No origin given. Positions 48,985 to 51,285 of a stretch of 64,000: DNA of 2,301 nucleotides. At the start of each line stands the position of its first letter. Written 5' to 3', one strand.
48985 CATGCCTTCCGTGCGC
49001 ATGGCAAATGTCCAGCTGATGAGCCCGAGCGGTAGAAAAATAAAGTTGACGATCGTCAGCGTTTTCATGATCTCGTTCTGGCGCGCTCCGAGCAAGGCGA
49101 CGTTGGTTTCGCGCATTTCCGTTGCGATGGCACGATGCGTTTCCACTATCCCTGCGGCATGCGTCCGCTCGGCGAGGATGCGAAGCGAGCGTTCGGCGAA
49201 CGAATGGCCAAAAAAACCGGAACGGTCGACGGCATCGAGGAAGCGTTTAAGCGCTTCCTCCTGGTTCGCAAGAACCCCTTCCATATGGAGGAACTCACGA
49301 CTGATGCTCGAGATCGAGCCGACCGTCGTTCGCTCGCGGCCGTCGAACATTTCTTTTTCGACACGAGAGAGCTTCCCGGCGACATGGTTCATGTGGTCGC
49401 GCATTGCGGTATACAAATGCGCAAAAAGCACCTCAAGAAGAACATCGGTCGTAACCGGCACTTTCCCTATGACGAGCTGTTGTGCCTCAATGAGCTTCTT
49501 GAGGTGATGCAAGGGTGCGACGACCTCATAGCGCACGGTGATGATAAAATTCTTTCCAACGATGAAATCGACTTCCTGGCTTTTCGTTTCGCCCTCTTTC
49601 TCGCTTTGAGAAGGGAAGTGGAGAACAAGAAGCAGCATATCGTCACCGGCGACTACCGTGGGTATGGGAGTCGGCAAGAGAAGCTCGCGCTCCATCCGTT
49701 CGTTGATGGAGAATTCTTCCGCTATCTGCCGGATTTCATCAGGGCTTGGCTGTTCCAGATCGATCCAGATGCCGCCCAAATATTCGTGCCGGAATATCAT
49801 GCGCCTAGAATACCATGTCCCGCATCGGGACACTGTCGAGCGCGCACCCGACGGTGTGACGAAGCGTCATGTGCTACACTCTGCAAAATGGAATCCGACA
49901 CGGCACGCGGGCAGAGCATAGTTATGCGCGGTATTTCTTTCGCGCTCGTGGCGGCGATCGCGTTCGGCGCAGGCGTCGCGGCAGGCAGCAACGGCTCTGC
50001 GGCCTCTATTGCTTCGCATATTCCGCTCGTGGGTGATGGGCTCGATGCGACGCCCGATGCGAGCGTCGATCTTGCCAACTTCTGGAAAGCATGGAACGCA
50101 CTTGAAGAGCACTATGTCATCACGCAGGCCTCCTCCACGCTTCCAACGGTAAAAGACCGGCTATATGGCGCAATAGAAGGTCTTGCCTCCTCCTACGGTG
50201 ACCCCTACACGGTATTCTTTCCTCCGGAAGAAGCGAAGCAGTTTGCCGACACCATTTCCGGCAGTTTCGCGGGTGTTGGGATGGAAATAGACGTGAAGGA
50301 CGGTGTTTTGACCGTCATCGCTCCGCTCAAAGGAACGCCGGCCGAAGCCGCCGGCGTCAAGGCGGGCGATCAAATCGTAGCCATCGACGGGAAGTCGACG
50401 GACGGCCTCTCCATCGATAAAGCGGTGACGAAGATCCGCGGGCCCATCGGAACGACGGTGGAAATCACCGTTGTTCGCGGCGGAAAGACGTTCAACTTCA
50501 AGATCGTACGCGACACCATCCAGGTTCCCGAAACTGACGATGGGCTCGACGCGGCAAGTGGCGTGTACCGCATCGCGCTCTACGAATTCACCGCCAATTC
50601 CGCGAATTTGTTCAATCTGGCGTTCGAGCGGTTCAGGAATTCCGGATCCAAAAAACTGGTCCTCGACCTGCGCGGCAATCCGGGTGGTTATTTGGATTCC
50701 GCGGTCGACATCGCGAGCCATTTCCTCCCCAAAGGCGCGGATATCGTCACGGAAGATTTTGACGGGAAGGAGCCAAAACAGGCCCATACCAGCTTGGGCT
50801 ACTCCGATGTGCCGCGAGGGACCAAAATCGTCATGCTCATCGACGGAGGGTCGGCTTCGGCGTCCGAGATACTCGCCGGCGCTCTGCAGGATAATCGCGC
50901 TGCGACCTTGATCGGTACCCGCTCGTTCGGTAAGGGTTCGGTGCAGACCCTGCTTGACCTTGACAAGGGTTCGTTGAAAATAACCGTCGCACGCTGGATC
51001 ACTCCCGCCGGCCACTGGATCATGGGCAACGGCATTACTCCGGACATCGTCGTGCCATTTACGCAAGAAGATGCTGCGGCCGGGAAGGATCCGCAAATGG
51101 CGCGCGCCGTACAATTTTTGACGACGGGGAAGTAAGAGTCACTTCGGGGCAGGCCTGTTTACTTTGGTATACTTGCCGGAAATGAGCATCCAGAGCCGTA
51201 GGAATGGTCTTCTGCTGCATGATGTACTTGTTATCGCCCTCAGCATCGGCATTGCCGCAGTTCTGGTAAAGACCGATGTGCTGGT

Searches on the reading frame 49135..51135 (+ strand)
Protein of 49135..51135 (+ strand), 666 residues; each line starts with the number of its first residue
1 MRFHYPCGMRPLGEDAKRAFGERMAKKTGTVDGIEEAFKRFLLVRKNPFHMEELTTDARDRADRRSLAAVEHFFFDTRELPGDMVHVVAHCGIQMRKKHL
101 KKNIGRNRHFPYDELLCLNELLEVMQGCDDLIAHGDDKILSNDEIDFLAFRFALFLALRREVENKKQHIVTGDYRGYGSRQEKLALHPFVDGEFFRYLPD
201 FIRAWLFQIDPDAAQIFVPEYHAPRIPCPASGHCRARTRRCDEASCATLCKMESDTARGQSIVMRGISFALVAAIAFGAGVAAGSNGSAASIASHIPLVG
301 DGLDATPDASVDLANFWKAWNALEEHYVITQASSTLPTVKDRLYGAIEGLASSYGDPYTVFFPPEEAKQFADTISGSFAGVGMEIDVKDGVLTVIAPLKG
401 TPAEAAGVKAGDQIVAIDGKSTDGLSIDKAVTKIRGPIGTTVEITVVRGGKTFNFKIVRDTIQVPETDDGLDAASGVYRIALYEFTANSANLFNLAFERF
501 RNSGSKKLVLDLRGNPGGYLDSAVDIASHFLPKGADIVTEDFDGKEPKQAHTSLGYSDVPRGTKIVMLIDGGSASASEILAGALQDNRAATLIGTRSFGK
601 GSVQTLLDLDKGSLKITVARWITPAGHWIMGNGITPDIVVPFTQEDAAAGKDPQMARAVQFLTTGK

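Call 48: search_protein_families(library=pfam, proteins=[window:49135-51135:+], max_evalue=0.00001)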
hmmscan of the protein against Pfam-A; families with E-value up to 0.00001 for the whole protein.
window:49135-51135:+ (666 aa): 4 families
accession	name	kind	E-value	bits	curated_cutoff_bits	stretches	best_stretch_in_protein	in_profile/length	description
PF03572.23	Peptidase_S41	-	2.4e-46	157.8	24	1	480-640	5-165/165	Peptidase family S41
PF17820.7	PDZ_6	-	2.7e-12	46.7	27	1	395-448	3-54/54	PDZ domain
PF13180.12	PDZ_2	-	1.4e-09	38.6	27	1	381-457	3-78/80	PDZ domain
PF00595.29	PDZ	-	6.7e-09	36.4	23.2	1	380-446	11-80/81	PDZ domain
